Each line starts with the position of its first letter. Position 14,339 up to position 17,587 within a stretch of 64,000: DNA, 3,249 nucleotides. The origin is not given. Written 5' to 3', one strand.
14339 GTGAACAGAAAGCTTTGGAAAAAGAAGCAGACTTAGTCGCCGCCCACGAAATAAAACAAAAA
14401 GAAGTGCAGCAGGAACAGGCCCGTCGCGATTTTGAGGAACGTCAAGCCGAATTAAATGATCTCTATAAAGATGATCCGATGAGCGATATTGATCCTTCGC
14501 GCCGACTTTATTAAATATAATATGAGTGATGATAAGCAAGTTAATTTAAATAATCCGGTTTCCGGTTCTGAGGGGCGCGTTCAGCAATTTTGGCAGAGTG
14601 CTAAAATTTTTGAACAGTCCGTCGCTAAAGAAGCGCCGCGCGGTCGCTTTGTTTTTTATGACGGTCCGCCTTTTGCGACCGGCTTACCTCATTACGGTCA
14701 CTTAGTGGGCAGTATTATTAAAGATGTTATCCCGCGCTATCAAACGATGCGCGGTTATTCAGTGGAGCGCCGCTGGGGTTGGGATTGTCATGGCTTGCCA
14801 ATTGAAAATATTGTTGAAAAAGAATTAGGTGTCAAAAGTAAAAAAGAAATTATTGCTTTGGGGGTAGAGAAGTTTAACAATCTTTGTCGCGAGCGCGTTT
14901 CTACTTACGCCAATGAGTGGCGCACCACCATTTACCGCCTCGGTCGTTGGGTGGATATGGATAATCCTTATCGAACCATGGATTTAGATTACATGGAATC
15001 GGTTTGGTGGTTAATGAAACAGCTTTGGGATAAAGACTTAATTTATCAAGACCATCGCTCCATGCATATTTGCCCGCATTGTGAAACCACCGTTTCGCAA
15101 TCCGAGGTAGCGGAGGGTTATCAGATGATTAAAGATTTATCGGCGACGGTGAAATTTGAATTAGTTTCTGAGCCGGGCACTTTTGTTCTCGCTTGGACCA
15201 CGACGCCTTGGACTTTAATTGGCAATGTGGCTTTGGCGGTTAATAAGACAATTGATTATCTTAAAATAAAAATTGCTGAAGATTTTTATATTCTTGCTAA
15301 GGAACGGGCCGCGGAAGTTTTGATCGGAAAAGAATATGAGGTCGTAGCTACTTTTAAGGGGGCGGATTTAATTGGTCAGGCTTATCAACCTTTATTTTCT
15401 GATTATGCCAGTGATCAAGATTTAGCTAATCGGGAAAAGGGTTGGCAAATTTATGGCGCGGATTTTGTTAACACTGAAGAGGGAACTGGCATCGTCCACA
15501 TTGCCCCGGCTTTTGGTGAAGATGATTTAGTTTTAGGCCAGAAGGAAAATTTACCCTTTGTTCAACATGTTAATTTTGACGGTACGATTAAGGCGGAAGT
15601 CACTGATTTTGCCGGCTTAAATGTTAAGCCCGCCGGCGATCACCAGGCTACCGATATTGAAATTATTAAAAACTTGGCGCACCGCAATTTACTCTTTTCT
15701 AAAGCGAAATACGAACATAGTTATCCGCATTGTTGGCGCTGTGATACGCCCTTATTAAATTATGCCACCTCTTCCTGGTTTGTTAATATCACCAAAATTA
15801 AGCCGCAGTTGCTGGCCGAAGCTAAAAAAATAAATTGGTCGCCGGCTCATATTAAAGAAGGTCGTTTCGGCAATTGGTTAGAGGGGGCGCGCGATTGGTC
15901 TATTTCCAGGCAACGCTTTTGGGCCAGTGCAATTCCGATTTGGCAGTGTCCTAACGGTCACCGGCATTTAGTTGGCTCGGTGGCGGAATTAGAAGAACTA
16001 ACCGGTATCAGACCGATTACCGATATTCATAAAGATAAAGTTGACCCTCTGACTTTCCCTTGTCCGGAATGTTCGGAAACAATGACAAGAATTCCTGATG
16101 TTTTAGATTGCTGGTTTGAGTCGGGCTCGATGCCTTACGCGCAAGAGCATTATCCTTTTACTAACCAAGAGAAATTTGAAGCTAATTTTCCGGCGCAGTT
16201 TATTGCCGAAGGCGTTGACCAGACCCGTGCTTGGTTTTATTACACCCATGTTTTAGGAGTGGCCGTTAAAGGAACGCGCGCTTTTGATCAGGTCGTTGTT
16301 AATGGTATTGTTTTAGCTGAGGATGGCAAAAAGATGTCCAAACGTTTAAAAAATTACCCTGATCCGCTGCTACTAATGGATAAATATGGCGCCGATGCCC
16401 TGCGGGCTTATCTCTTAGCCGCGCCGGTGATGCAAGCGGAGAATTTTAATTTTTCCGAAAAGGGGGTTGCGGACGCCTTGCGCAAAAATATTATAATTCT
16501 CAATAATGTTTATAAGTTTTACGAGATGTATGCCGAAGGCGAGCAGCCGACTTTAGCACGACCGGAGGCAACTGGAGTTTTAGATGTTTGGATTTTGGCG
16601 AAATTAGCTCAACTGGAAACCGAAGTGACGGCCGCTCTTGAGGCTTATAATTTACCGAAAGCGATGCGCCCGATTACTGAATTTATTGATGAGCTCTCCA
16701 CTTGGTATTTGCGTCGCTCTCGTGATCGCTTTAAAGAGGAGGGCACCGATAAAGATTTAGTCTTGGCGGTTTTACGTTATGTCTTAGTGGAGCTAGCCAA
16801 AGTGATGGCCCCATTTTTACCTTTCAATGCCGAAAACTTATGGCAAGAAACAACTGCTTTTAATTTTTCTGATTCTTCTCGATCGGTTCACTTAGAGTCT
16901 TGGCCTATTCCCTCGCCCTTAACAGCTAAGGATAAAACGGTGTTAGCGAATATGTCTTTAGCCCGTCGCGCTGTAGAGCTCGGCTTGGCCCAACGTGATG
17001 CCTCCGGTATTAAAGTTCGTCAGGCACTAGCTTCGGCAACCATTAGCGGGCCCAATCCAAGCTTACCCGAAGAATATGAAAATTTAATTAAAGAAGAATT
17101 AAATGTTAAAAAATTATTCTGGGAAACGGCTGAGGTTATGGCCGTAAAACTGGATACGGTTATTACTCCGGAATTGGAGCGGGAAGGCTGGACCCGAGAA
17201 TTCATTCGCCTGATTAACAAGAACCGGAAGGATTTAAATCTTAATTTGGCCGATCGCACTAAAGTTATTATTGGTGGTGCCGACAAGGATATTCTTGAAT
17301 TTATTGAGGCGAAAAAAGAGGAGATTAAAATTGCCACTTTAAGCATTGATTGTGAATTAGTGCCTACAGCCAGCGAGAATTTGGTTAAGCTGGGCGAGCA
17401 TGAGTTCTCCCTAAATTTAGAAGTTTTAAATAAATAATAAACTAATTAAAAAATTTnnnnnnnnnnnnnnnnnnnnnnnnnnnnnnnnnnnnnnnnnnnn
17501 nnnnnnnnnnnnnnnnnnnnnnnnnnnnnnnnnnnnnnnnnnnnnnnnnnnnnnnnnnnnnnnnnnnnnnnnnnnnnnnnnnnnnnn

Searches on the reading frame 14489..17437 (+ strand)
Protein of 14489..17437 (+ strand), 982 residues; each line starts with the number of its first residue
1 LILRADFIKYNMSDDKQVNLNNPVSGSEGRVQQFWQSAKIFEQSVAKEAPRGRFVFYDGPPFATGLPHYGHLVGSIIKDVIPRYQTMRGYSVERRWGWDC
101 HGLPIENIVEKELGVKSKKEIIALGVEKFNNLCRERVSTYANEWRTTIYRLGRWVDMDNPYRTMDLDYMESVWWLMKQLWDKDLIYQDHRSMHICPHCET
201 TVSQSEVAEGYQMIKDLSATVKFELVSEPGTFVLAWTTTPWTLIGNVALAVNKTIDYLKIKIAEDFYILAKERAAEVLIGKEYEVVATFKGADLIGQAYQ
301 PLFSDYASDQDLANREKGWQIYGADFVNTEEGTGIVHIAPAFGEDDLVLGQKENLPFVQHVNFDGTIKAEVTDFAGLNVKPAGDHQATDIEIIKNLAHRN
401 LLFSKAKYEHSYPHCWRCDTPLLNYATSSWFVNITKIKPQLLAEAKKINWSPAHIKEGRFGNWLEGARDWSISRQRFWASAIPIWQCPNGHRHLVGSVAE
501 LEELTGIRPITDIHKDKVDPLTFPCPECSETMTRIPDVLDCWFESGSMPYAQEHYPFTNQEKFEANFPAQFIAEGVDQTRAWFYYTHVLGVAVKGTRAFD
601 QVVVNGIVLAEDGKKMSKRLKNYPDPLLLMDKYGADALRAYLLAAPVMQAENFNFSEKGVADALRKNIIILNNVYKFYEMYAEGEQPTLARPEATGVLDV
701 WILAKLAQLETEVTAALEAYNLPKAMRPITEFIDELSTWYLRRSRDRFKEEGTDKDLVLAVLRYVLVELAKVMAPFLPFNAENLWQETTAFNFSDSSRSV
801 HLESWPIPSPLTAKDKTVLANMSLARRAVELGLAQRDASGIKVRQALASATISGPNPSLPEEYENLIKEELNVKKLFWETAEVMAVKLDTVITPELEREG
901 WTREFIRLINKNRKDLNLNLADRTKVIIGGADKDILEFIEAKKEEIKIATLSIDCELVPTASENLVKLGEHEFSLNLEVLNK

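Call 26: search_protein_families(library=pfam, proteins=[window:14489-17437:+], max_evalue=0.0001)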
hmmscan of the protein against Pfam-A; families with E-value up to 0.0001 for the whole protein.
window:14489-17437:+ (982 aa): 4 families
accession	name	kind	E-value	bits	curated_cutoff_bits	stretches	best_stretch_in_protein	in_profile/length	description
PF00133.28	tRNA-synt_1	-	9.9e-134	446.6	22.7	1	31-653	2-413/414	tRNA synthetases class I (I, L, M and V)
PF08264.19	Anticodon_1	-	3.2e-28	98.9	25.1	1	699-846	1-143/148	Anticodon-binding domain of tRNA ligase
PF09334.17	tRNA-synt_1g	-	4.8e-16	59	20.1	1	61-207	8-135/391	tRNA synthetases class I (M)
PF19302.4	DUF5915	-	1.8e-14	54.2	27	1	872-979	88-194/195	Domain of unknown function (DUF5915)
